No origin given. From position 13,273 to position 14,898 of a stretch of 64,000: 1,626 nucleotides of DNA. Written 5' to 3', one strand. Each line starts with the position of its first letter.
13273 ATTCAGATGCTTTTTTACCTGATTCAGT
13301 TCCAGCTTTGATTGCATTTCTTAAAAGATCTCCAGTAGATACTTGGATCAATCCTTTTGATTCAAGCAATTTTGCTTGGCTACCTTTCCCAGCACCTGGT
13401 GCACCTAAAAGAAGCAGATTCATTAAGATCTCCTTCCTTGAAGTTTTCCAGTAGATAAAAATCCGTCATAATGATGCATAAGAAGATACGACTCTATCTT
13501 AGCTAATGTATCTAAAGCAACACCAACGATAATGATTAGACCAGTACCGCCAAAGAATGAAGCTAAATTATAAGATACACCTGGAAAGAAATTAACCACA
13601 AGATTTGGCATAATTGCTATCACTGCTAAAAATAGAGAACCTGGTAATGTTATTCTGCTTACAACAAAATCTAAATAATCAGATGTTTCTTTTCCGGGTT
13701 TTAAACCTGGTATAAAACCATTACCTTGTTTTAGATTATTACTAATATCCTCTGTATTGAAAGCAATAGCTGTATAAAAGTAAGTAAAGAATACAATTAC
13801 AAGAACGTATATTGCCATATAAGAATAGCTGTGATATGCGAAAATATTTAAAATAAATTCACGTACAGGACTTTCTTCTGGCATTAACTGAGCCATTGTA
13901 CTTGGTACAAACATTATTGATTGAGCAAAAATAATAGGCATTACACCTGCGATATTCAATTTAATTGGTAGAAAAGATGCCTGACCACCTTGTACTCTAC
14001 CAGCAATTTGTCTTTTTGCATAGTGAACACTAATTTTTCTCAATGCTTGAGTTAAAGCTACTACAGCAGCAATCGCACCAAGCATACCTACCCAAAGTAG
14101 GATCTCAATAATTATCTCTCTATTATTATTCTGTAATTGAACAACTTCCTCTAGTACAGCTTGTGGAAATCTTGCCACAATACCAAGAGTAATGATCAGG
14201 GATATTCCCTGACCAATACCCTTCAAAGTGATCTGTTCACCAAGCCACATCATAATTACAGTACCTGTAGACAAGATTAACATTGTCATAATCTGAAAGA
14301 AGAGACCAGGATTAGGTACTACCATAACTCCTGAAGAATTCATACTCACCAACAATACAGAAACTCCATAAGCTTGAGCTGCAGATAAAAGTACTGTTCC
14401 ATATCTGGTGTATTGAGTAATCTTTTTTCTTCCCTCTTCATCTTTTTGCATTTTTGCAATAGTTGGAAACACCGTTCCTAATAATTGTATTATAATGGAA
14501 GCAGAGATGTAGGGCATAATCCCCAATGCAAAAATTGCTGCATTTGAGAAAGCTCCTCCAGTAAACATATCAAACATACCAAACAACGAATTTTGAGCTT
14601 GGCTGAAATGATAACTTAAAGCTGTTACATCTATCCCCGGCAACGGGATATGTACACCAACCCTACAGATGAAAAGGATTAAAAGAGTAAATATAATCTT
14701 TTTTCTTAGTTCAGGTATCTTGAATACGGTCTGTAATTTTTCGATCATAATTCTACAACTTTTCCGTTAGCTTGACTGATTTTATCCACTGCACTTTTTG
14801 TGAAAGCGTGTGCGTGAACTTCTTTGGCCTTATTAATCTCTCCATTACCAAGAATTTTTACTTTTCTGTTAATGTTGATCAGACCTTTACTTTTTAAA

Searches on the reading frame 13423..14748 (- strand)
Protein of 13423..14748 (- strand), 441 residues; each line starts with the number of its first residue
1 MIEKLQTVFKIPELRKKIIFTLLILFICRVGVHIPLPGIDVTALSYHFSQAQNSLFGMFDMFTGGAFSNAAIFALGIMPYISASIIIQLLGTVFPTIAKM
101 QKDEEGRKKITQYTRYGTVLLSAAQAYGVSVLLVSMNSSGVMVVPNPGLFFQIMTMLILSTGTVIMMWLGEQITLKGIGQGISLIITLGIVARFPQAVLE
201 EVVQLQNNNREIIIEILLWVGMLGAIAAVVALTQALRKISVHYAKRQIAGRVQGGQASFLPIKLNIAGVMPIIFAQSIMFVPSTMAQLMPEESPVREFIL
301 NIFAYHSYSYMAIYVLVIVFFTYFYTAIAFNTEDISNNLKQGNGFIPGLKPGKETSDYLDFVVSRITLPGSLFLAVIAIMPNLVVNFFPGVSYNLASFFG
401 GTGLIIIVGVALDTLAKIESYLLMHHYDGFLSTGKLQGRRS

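Call 96: find_homologous_proteins(query=window:13423-14748:-, max_evalue=1e-30)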
Query window:13423-14748:- (441 aa): 8000 proteins with E <= 1e-30 among 8000 candidates; the best 120 are listed.
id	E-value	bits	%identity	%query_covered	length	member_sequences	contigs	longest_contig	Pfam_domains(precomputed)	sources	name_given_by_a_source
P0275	4.1e-279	944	100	100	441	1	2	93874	PF00344.26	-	-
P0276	2.3e-240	816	83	100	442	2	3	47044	PF00344.26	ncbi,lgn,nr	ncbi:MAG: preprotein translocase subunit SecY [Candidatus Cloacimonadota bacterium]|nr:MAG: preprote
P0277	1.6e-215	734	75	100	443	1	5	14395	PF00344.26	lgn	-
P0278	3.3e-215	733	75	100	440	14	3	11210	PF00344.26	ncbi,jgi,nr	ncbi:MAG: preprotein translocase subunit SecY [Candidatus Delongbacteria bacterium]|jgi:preprotein t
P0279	1.7e-214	731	75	100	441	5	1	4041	PF00344.26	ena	-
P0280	5.8e-211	719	71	100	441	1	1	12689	PF00344.26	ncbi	-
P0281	2.6e-209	714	71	100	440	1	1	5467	PF00344.26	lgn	-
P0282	4.0e-209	713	71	100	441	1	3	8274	PF00344.26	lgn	-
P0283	6.0e-209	713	70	100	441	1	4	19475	PF00344.26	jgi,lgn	jgi:preprotein translocase subunit SecY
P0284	2.2e-208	711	70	100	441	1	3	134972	PF00344.26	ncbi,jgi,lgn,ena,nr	ncbi:MAG TPA: preprotein translocase subunit SecY [Clostridiales bacterium]|nr:preprotein translocas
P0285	3.0e-208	710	70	100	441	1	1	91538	PF00344.26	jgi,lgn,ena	jgi:preprotein translocase subunit SecY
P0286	5.0e-208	710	70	100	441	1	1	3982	PF00344.26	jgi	jgi:preprotein translocase subunit SecY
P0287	5.1e-208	710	70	100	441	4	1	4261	PF00344.26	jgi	jgi:preprotein translocase subunit SecY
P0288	1.8e-207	708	70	100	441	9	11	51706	PF00344.26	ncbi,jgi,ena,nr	ncbi:TPA: preprotein translocase subunit SecY [Candidatus Delongbacteria bacterium]|nr:MAG: preprote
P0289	1.1e-206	705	70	100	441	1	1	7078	PF00344.26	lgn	-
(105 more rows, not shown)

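Call 105: find_encoding_contigs(protein=P0276, flank=10000, max_places=3)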
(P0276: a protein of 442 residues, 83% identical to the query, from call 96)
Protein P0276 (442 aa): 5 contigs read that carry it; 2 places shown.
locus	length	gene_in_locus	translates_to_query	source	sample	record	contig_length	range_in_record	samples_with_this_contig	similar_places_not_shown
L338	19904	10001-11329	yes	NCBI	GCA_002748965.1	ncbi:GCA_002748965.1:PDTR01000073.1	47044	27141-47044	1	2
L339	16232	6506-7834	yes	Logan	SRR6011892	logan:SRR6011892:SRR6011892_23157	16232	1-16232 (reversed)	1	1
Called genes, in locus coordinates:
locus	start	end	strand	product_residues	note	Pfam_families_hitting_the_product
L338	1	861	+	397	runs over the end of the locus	PF00009:GTP_EFTU, PF03144:GTP_EFTU_D2, PF03143:GTP_EFTU_D3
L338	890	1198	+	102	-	PF00338:Ribosomal_S10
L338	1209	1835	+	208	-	PF00297:Ribosomal_L3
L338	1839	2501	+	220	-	PF00573:Ribosomal_L4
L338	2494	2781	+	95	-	PF00276:Ribosomal_L23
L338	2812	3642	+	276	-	PF00181:Ribosomal_L2_N, PF03947:Ribosomal_L2_C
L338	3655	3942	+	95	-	PF00203:Ribosomal_S19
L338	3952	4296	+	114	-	PF00237:Ribosomal_L22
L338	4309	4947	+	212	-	PF07650:KH_2, PF05316:VAR1 (weak), PF00189:Ribosomal_S3_C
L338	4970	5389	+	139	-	PF00252:Ribosomal_L16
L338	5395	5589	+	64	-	PF00831:Ribosomal_L29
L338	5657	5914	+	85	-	PF00366:Ribosomal_S17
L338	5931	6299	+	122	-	PF00238:Ribosomal_L14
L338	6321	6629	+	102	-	PF00467:KOW (weak), PF17136:ribosomal_L24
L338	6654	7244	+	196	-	PF00281:Ribosomal_L5, PF00673:Ribosomal_L5_C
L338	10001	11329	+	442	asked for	PF00344:SecY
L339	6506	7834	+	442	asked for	PF00344:SecY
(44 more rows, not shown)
